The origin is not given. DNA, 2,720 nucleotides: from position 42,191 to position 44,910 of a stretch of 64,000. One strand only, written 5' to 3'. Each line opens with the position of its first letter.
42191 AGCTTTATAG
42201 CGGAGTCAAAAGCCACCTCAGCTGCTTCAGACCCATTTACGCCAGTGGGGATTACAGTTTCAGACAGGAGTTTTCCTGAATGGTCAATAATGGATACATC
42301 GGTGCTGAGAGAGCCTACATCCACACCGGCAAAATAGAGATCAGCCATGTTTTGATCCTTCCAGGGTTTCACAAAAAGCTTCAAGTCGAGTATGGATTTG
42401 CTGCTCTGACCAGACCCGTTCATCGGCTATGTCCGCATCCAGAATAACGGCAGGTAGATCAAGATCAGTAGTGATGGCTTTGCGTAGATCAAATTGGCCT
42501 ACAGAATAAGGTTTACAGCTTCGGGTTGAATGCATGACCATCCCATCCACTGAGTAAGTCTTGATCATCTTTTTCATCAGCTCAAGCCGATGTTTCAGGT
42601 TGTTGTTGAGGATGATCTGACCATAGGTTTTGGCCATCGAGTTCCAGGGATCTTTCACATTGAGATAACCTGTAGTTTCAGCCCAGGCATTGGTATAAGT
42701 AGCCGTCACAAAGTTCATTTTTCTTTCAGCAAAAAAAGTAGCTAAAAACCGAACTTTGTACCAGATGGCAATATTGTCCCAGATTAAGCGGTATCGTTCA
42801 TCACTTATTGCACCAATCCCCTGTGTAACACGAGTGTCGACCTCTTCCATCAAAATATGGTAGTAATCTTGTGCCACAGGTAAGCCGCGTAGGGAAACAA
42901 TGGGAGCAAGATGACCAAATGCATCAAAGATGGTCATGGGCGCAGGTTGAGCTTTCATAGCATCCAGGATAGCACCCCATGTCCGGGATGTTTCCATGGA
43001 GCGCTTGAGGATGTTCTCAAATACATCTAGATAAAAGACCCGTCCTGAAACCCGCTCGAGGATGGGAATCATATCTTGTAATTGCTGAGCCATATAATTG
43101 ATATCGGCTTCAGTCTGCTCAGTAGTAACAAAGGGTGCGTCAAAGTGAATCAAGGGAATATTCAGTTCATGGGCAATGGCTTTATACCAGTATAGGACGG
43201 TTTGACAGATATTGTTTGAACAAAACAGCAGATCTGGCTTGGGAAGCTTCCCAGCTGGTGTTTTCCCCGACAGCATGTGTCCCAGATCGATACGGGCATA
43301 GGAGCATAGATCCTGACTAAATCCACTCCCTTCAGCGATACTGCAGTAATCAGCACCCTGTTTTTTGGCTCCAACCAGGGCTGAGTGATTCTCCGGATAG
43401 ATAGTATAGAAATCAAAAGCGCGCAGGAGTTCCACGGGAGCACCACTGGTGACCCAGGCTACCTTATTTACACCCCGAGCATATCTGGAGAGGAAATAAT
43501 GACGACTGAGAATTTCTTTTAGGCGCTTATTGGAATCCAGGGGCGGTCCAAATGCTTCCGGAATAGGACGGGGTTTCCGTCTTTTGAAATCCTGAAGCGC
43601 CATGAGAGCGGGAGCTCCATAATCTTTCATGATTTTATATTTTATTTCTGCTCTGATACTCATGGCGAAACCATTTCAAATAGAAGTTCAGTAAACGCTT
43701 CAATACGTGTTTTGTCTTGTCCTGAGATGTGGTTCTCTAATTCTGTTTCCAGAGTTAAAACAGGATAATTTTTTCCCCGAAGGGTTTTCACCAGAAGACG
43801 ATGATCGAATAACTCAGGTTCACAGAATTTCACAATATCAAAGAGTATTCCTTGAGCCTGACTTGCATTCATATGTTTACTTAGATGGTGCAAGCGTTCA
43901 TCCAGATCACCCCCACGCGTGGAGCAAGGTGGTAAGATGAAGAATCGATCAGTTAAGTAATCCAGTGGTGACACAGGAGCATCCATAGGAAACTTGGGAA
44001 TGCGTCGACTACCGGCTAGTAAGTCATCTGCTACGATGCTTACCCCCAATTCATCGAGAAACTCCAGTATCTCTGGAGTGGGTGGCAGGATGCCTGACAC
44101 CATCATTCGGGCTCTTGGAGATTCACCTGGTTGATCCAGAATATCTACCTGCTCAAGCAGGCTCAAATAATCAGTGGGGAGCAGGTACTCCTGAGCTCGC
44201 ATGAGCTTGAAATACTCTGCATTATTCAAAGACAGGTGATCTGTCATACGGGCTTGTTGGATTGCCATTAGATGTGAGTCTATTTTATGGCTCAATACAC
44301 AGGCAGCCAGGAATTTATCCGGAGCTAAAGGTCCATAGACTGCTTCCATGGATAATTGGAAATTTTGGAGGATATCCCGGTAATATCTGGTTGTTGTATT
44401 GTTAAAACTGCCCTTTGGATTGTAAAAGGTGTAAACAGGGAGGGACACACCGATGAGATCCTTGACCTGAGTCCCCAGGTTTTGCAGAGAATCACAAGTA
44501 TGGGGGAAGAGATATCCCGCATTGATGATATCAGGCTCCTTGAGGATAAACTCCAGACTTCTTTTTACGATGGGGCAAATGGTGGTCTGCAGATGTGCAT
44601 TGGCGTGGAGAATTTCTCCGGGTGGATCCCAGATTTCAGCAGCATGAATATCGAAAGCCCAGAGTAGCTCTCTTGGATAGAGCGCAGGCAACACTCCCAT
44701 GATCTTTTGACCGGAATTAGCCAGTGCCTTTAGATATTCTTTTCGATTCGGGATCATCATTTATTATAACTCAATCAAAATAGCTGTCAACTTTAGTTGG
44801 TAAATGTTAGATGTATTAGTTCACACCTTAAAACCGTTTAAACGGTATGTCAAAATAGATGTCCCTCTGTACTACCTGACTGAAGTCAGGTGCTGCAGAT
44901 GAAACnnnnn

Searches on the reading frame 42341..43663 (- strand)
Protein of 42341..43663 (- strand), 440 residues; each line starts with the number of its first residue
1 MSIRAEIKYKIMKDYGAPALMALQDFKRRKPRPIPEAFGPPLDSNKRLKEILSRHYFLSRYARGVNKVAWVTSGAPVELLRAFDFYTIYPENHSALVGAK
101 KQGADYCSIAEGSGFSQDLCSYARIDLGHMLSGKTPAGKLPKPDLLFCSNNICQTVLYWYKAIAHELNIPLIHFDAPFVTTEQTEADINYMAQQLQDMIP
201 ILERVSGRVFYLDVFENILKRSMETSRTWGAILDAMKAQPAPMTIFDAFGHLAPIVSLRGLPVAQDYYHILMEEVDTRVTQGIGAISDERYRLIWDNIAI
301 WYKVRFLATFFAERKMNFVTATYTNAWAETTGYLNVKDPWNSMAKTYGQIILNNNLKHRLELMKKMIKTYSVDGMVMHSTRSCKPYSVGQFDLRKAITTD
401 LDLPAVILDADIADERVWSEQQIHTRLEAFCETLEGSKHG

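Call 68: search_protein_families(library=pfam, proteins=[window:42341-43663:-], max_evalue=0.00001)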
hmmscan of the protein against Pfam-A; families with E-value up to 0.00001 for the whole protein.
window:42341-43663:- (440 aa): 1 family
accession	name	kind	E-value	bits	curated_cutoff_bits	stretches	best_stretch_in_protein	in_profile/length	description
PF06050.19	HGD-D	-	2.2e-69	235.1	28.4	1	73-434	2-342/342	2-hydroxyglutaryl-CoA dehydratase, D-component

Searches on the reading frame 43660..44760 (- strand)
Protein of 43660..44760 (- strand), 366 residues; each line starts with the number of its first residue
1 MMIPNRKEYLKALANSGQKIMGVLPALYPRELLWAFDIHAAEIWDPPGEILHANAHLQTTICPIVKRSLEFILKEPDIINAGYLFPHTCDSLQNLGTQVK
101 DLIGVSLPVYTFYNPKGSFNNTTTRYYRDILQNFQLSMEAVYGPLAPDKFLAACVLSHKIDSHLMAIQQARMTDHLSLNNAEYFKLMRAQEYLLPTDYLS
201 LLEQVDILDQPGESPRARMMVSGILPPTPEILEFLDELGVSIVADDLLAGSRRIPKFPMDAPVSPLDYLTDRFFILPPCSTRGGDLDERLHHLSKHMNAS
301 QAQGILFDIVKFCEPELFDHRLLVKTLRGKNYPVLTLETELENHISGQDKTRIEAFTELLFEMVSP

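Call 68: search_protein_families(library=pfam, proteins=[window:43660-44760:-], max_evalue=0.00001)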
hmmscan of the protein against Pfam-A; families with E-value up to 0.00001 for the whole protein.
window:43660-44760:- (366 aa): 1 family
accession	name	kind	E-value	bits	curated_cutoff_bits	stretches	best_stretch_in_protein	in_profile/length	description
PF06050.19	HGD-D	-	4.3e-48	165.1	28.4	1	28-360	4-342/342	2-hydroxyglutaryl-CoA dehydratase, D-component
